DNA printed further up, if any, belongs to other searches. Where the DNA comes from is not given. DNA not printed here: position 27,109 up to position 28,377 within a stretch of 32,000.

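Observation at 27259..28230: Apd1/Aim32-type (Cys-x8-Cys plus HxGGH) thioredoxin-like ferredoxin gene inside a siderophore-uptake operon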

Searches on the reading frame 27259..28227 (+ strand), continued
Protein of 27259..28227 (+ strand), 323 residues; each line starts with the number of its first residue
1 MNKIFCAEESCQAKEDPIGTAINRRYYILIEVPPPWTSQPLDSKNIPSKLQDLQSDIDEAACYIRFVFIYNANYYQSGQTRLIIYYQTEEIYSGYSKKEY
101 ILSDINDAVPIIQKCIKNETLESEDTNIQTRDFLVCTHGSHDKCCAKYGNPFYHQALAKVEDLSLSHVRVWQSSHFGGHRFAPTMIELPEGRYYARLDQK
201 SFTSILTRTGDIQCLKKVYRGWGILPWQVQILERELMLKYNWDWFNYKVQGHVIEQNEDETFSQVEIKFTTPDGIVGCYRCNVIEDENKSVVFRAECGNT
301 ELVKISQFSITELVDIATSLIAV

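Call 65: fold_search(model_id=the predicted structure, library=pdb)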
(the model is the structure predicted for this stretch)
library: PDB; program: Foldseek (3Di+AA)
matches with E <= 10: 479; with E <= 0.001: 0
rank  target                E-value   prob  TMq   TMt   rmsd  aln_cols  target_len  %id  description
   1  1f37_B                2.7e-03  1.00  0.22  0.60   3.1        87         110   11  STRUCTURE OF A THIOREDOXIN-LIKE [2FE-2S] FERREDOXIN FROM AQUIFEX AEOLICUS (released 2000-07-26)
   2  7q4v_B                5.7e-03  1.00  0.21  0.12   2.7        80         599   24  Electron bifurcating hydrogenase - HydABC from A. woodii (released 2023-02-22)
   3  1m2a_A                1.0e-02  1.00  0.21  0.59   3.4        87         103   14  Crystal structure at 1.5 Angstroms resolution of the wild type thioredoxin-like [2Fe-2S] ferredoxin from Aquifex aeoli (released 2002-09-18)
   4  1m2b_A                1.1e-02  1.00  0.21  0.61   3.3        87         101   13  Crystal structure at 1.25 Angstroms resolution of the Cys55Ser variant of the thioredoxin-like [2Fe-2S] ferredoxin fro (released 2002-09-18)
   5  1m2a_B                1.2e-02  1.00  0.21  0.60   2.8        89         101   13  Crystal structure at 1.5 Angstroms resolution of the wild type thioredoxin-like [2Fe-2S] ferredoxin from Aquifex aeoli (released 2002-09-18)
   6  1m2d_A                1.6e-02  1.00  0.21  0.61   3.3        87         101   13  Crystal structure at 1.05 Angstroms resolution of the Cys59Ser variant of the thioredoxin-like [2Fe-2S] ferredoxin fro (released 2002-09-18)
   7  1f37_A                1.7e-02  1.00  0.21  0.57   3.3        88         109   14  STRUCTURE OF A THIOREDOXIN-LIKE [2FE-2S] FERREDOXIN FROM AQUIFEX AEOLICUS (released 2000-07-26)
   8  7p8n_b                5.2e-02  0.99  0.24  0.14   4.9       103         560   20  TmHydABC- T. maritima hydrogenase with bridge closed (released 2022-09-14)
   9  5abr_A                6.2e-02  1.00  0.22  0.64   2.5        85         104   13  Structure of FeSI protein from Azotobacter vinelandii (released 2016-08-24)
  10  8a6t_B                6.2e-02  0.97  0.23  0.12   4.4       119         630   13  Cryo-EM structure of the electron bifurcating Fe-Fe hydrogenase HydABC complex from Thermoanaerobacter kivui in the re (released 2023-02-15)
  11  7zpk_C                7.4e-02  0.11  0.13  0.17  23.1       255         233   10  Mammalian Dicer in the "pre-dicing state" with pre-miR-15a substrate and TARBP2 subunit (released 2022-11-16)
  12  7p92_B                1.1e-01  0.99  0.22  0.12   2.3        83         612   19  TmHydABC- T. maritima bifurcating hydrogenase with bridge domain up (released 2022-09-14)
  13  8dte                  1.2e-01  0.63  0.14  0.23  11.3        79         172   10  Crystal Structure of a toluene tolerance periplasmic transport protein from Neisseria gonorrhoeae (released 2022-08-10)
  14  9hag                  1.4e-01  0.57  0.12  0.33  13.7        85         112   12  De novo designed beta barrel fold BBF-14 (released 2024-12-18)
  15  2ywm_A                1.5e-01  0.18  0.18  0.24  18.1       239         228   12  Crystal structure of glutaredoxin-like protein from Aquifex aeolicus (released 2007-10-23)
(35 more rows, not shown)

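Call 67: search_solved_structures(query=A3, max_evalue=10, show_alignments=3)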
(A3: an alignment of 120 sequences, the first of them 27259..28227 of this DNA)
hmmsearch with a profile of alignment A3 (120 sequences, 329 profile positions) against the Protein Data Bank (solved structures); distinct sequences matched with E-value up to 10: 4.
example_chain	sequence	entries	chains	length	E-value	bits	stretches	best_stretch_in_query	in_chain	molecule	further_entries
8zj6_A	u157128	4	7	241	0.44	12.7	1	212-317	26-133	Molybdate ABC transporter substrate-binding protein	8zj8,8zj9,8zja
5n9j_E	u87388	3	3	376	0.7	12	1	40-126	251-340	Mediator of RNA polymerase II transcription subunit 7 | Mediator complex subunit 7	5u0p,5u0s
8afk_A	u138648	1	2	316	1.2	11.2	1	22-97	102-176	Near-infrared fluorescent protein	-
9f03_A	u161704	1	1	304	2.1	10.4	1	22-97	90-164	mRhubarb720 fluorescent protein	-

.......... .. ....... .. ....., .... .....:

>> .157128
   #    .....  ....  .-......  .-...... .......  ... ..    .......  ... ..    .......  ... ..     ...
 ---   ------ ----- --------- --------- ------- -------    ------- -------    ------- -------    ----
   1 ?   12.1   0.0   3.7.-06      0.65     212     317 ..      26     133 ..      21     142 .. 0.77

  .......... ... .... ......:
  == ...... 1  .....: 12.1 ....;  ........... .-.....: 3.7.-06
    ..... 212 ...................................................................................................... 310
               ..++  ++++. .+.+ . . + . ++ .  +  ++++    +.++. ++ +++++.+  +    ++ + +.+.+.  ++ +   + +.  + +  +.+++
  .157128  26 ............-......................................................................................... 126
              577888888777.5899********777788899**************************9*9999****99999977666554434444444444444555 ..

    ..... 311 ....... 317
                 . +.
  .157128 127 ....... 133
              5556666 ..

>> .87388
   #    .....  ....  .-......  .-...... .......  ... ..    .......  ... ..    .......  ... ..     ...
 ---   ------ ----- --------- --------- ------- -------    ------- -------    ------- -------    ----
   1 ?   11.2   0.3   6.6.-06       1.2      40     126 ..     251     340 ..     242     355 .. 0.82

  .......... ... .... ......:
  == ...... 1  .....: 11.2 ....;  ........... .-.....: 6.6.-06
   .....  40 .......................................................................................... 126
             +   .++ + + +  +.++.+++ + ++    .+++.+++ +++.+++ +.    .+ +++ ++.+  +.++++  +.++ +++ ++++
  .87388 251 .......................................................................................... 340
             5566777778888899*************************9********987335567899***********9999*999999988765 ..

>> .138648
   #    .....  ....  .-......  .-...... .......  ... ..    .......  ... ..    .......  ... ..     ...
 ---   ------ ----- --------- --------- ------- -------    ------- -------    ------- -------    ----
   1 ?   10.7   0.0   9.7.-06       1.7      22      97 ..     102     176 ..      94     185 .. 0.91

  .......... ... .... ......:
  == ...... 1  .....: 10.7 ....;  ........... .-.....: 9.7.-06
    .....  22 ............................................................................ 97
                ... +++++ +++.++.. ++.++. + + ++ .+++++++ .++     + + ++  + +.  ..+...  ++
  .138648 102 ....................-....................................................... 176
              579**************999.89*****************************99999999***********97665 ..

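Call 87: search_dna_similar(query=window:27259-28227:+, collection=plasmids, mode=protein, max_rows=30)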
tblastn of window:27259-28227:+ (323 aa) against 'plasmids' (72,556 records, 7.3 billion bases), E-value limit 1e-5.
Records with a match: 34; places in all: 36; records where one place covers at least 80% of the query: 24.
Best place of each record, by identity: <60% 34.
By first word of the organism name: Deinococcus 13; Leptolyngbya 5; Agrobacterium 3; Picosynechococcus 2; Nostoc 2; Gloeothece 1; Gloeocapsa 1; Acaryochloris 1; Gloeocapsopsis 1; Chondrinema 1; and 4 more.
By predicted mobility (MOB-suite, as given by PLSDB): non-mobilizable 30; mobilizable 3; conjugative 1.
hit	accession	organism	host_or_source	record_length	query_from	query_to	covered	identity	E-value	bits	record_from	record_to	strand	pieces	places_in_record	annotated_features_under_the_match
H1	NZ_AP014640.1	Leptolyngbya boryana IAM M-101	-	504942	1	316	98%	46.6%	1e-92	308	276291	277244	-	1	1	sucrase ferredoxin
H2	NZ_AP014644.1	Leptolyngbya boryana dg5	-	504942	1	316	98%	46.6%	1e-92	308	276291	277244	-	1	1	sucrase ferredoxin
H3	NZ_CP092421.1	Leptolyngbya boryana IU 594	-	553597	1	316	98%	46.6%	1e-92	308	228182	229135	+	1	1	sucrase ferredoxin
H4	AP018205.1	Leptolyngbya boryana NIES-2135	-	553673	1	316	98%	46.6%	1e-92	308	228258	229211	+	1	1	hypothetical protein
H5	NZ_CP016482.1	Picosynechococcus sp. PCC 7117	cell culture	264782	1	318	98%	40.9%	2e-77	264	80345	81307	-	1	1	sucrase ferredoxin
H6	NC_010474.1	Picosynechococcus sp. PCC 7002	-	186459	1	318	98%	40.6%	3e-76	261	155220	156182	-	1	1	sucrase ferredoxin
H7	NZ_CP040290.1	Nostoc sp. C057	Phaeoceros,pure culture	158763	2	310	96%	35.3%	2e-57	207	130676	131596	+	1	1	sucrase ferredoxin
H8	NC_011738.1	Gloeothece citriformis PCC 7424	-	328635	5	316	97%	32.0%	1e-41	161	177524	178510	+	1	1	sucrase ferredoxin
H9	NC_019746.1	Gloeocapsa sp. PCC 7428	-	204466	5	323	99%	29.1%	5e-48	179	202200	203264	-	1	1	sucrase ferredoxin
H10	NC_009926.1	Acaryochloris marina MBIC11017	-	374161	6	317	97%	29.1%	4e-41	159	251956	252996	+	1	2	sucrase ferredoxin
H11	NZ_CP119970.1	Gloeocapsopsis dulcis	Dried cell culture,Desert, underside of ...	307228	5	316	97%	29.1%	2e-40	157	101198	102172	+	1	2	sucrase ferredoxin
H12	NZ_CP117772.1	Nostoc sp. UHCC 0926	whole organism,lichen surface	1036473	5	316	97%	28.2%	2e-39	154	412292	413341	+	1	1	none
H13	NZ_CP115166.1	Deinococcus aquaticus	Freshwater stream system, activated ...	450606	5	319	98%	27.5%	2e-27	120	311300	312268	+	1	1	sucrase ferredoxin | iron ABC transporter permease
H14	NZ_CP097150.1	Deinococcus sp. QL22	-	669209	5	314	96%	27.5%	3e-25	113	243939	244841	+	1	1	sucrase ferredoxin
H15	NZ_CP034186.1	Deinococcus psychrotolerans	whole organism,R2A medium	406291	5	313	96%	26.7%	4e-23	107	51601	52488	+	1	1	sucrase ferredoxin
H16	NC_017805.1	Deinococcus gobiensis I-0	-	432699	5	312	95%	26.7%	1e-24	112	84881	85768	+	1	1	sucrase ferredoxin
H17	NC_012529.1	Deinococcus deserti VCD115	-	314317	5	270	82%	30.6%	9e-27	117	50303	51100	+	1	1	sucrase ferredoxin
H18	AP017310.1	Leptolyngbya sp. NIES-3755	-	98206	5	283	86%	29.0%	7e-44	167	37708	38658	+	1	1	hypothetical protein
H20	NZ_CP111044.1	Chondrinema litorale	Seaweed,red alga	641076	1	262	81%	28.8%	3e-20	99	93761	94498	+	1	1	sucrase ferredoxin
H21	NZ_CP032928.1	Agrobacterium tumefaciens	Rubus sp.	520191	3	322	99%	23.6%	8e-9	64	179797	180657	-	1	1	sucrase ferredoxin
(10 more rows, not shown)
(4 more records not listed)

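Call 88: get_annotated_region(hit=H18, flank=7000)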
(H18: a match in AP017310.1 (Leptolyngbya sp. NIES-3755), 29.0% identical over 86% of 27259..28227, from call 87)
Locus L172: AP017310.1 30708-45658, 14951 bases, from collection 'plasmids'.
description: Leptolyngbya sp. NIES-3755 plasmid plasmid2 DNA, complete genome
organism: Leptolyngbya sp. NIES-3755 (NCBI taxid 1752064)
taxonomy: Bacteria; Cyanobacteriota; Cyanophyceae; Leptolyngbyales; Leptolyngbyaceae; Leptolyngbya; Leptolyngbya sp. NIES-3755
host: -; source: -; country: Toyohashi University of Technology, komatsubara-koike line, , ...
typing (MOB-suite, as given by PLSDB): mobilizable; relaxase MOBP
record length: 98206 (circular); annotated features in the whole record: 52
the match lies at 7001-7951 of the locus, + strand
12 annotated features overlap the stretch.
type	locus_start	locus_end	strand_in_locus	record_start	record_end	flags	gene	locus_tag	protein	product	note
CDS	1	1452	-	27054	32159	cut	-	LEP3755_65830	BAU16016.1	beta-ketoacyl synthase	-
CDS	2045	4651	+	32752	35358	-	-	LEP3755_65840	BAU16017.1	ferric aerobactin receptor, putative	-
CDS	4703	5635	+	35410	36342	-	-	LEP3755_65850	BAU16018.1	putative iron(III) dicitrate ABC transporter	-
CDS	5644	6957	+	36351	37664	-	-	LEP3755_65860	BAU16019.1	major facilitator superfamily transporter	-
CDS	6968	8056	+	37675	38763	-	-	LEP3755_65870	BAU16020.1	hypothetical protein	-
CDS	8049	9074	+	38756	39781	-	-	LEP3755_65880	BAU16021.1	iron ABC transporter, permease protein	-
CDS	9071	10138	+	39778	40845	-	-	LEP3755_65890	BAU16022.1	iron(III) dicitrate transport system permease protein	-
CDS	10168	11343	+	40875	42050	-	-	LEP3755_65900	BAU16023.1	hypothetical protein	-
CDS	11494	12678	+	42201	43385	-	-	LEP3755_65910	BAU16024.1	ABC transporter permease protein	-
CDS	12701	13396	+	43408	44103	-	-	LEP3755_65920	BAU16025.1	DevA like ABC transporter ATPase component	-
CDS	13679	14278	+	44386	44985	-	-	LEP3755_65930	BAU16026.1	hypothetical protein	-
CDS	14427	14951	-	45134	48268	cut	-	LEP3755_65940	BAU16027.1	helicase-like protein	-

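Call 89: get_annotated_region(hit=H6, flank=7000)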
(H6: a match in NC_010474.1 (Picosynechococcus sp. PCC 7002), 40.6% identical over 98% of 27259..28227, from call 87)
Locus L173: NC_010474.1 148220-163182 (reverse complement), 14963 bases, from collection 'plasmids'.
description: Picosynechococcus sp. PCC 7002 plasmid pAQ7, complete sequence
organism: Picosynechococcus sp. PCC 7002 (NCBI taxid 32049)
taxonomy: Bacteria; Cyanobacteriota; Cyanophyceae; Chroococcales; Geminocystaceae; Picosynechococcus; Picosynechococcus sp. PCC 7002
host: -; source: -; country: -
typing (MOB-suite, as given by PLSDB): non-mobilizable
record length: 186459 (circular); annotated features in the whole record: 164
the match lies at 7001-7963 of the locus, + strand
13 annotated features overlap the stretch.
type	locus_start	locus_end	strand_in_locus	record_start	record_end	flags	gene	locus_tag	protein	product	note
CDS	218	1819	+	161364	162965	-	-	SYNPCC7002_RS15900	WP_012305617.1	TROVE domain-containing protein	-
CDS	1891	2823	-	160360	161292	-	-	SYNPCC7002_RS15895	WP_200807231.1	iron-siderophore ABC transporter substrate-binding protein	GO:0015891 - siderophore transport [Evidence IEA]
CDS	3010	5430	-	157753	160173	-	-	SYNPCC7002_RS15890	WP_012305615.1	TonB-dependent siderophore receptor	GO:0015891 - siderophore transport [Evidence IEA]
CDS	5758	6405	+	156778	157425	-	-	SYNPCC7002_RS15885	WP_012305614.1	MotA/TolQ/ExbB proton channel family protein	GO:0015031 - protein transport [Evidence IEA]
CDS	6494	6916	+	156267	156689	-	-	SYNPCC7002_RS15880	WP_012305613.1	biopolymer transporter ExbD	-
CDS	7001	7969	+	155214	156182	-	-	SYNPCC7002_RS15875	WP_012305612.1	sucrase ferredoxin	-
CDS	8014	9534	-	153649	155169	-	-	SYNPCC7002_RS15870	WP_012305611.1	gamma-glutamyltransferase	-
CDS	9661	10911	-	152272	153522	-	-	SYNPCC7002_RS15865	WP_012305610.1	hypothetical protein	-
CDS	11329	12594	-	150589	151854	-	-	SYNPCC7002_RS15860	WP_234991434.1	FAD/NAD(P)-binding protein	-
CDS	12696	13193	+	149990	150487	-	-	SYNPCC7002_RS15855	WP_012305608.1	hypothetical protein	-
CDS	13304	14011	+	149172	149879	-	-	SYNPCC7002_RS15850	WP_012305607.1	hypothetical protein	-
CDS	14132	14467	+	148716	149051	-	-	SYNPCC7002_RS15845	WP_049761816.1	hypothetical protein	-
CDS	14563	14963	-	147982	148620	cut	folE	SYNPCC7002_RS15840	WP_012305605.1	GTP cyclohydrolase I FolE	GO:0042559 - pteridine-containing compound biosynthetic process [Evidence IEA]; GO:0046654 - tetrahydrofolate ...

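Call 90: get_annotated_region(hit=H13, flank=6000)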
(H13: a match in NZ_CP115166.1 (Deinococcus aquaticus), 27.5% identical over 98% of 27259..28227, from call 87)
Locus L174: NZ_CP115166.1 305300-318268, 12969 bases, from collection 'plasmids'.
description: Deinococcus aquaticus strain PB-314 plasmid pDATS01, complete sequence
organism: Deinococcus aquaticus (NCBI taxid 328692)
taxonomy: Bacteria; Deinococcota; Deinococci; Deinococcales; Deinococcaceae; Deinococcus; Deinococcus aquaticus
host: -; source: Freshwater stream system, activated sludge; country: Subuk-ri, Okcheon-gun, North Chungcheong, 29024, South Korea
typing (MOB-suite, as given by PLSDB): non-mobilizable
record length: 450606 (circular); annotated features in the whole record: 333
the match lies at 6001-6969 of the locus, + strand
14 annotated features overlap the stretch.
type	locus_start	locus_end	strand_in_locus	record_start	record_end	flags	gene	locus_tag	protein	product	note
CDS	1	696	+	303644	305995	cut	xdhB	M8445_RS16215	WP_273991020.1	xanthine dehydrogenase molybdopterin binding subunit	GO:0009115 - xanthine catabolic process [Evidence IEA]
CDS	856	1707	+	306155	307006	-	xdhC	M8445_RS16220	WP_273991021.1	xanthine dehydrogenase accessory protein XdhC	GO:0065003 - protein-containing complex assembly [Evidence IEA]; GO:0009115 - xanthine catabolic process [Evidence IEA]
CDS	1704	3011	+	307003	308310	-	guaD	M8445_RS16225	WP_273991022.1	guanine deaminase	GO:0006147 - guanine catabolic process [Evidence IEA]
CDS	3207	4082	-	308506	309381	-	-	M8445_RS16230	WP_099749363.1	metal ABC transporter permease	GO:0030001 - metal ion transport [Evidence IEA]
CDS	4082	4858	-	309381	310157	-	-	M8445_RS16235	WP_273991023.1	metal ABC transporter ATP-binding protein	-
CDS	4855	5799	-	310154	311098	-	-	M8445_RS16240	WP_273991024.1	metal ABC transporter substrate-binding protein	GO:0030001 - metal ion transport [Evidence IEA]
CDS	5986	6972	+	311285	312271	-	-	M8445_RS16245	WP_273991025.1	sucrase ferredoxin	-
CDS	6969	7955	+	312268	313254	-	-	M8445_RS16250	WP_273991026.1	iron ABC transporter permease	GO:0006826 - iron ion transport [Evidence IEA]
CDS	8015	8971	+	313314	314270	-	-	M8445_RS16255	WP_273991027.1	ABC transporter substrate-binding protein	-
CDS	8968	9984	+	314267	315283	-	-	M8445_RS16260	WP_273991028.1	iron ABC transporter permease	-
CDS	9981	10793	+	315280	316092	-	-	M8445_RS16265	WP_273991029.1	ABC transporter ATP-binding protein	-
CDS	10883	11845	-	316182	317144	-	-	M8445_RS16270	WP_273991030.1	iron-siderophore ABC transporter substrate-binding protein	GO:0015891 - siderophore transport [Evidence IEA]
CDS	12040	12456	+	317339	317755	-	-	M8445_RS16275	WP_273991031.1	PAS domain S-box protein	-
CDS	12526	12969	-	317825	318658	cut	-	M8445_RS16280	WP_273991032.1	uroporphyrinogen-III synthase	GO:0006782 - protoporphyrinogen IX biosynthetic process [Evidence IEA]; GO:0006780 - uroporphyrinogen III biosynthetic ...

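Call 91: get_annotated_region(hit=H21, flank=6000)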
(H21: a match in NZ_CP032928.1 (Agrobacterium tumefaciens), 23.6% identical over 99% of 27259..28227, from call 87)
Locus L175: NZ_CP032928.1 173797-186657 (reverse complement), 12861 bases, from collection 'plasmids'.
description: Agrobacterium tumefaciens strain 1D1460 plasmid pAt1D1460, complete sequence
organism: Agrobacterium tumefaciens (NCBI taxid 358)
taxonomy: Bacteria; Pseudomonadota; Alphaproteobacteria; Hyphomicrobiales; Rhizobiaceae; Agrobacterium; Agrobacterium tumefaciens
host: -; source: Rubus sp.; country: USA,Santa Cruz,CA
typing (MOB-suite, as given by PLSDB): non-mobilizable; mating-pair formation MPF_T
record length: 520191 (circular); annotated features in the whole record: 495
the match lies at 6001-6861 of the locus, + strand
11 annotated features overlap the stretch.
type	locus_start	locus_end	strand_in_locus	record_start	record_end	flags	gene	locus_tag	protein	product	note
CDS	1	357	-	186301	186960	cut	-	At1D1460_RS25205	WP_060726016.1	response regulator transcription factor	GO:0000160 - phosphorelay signal transduction system [Evidence IEA]; GO:0006355 - regulation of DNA-templated ...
CDS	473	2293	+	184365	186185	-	dsbD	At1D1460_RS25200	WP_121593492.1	protein-disulfide reductase DsbD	-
CDS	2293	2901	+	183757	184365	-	-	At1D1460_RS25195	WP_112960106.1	DsbA family protein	-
CDS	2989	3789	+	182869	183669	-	dsbG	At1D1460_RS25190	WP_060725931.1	thiol:disulfide interchange protein DsbG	-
CDS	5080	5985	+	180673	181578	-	-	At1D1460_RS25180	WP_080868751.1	GntR family transcriptional regulator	-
CDS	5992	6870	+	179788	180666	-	-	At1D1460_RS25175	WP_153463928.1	sucrase ferredoxin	-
CDS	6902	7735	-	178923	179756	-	-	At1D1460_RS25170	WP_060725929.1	hydrolase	-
CDS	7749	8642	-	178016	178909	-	-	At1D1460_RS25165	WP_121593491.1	N-formylglutamate amidohydrolase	-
CDS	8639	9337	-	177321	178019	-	-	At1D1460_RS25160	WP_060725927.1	4-hydroxy-4-methyl-2-oxoglutarate aldolase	-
CDS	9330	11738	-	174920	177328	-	-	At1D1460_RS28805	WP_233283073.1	creatininase family protein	-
CDS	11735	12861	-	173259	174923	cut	-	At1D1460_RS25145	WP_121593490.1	ABC transporter ATP-binding protein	-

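Call 92: get_annotated_region(hit=H1, flank=6000)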
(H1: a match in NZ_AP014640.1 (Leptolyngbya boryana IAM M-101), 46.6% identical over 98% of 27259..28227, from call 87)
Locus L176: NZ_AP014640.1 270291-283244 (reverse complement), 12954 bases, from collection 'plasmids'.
description: Leptolyngbya boryana IAM M-101 plasmid pLBX
organism: Leptolyngbya boryana IAM M-101 (NCBI taxid 411966)
taxonomy: Bacteria; Cyanobacteriota; Cyanophyceae; Leptolyngbyales; Leptolyngbyaceae; Leptolyngbya; Leptolyngbya boryana; Leptolyngbya boryana IAM M-101
host: -; source: -; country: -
typing (MOB-suite, as given by PLSDB): non-mobilizable
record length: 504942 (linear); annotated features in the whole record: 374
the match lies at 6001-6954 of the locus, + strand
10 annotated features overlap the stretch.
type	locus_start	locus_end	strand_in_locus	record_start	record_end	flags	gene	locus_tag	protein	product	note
CDS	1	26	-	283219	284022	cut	fetB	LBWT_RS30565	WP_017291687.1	iron export ABC transporter permease subunit FetB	-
CDS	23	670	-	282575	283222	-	-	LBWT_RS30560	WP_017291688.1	ATP-binding cassette domain-containing protein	-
CDS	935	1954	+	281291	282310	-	-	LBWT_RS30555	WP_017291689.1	iron ABC transporter permease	GO:0006826 - iron ion transport [Evidence IEA]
CDS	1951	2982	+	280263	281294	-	-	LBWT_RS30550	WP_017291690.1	iron ABC transporter permease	GO:0006826 - iron ion transport [Evidence IEA]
CDS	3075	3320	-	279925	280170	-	-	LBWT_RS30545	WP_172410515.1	DUF1636 family protein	-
CDS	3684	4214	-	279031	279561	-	-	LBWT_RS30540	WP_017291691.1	Dps family protein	-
CDS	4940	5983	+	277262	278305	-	-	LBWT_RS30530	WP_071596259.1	iron-siderophore ABC transporter substrate-binding protein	GO:0015891 - siderophore transport [Evidence IEA]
CDS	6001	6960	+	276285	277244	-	-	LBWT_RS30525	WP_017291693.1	sucrase ferredoxin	-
CDS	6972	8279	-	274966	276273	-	-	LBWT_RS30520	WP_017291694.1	MFS transporter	GO:0055085 - transmembrane transport [Evidence IEA]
CDS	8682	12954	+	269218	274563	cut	-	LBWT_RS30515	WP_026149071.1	non-ribosomal peptide synthetase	-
